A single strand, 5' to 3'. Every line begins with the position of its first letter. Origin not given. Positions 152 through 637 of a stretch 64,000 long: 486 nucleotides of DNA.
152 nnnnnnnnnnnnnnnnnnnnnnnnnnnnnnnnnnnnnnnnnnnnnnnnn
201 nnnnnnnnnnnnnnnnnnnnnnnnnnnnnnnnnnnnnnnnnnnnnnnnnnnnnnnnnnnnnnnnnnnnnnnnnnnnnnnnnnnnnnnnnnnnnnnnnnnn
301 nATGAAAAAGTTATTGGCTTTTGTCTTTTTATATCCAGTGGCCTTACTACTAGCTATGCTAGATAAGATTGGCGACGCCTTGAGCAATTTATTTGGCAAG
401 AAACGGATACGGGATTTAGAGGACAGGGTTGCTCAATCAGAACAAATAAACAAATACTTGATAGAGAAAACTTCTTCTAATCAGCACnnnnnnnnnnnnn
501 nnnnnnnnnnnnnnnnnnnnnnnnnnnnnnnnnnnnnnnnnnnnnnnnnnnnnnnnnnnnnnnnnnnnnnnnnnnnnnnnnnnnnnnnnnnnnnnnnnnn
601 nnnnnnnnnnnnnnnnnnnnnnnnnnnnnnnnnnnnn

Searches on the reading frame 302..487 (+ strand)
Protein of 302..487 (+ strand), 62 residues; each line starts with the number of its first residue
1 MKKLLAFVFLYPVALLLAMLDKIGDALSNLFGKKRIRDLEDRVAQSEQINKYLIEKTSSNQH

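Call 54: search_protein_families(library=pfam, proteins=[window:302-487:+], max_evalue=0.1)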
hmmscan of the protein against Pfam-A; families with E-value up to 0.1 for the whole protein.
window:302-487:+ (62 aa): 2 families
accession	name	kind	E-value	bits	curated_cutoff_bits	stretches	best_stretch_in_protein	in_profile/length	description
PF01166.23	TSC22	-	0.026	15.1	30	1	33-61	20-48/57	TSC-22/dip/bun family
PF10348.14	DUF2427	-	0.097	12.9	23.8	0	4-21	26-43/105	Domain of unknown function (DUF2427)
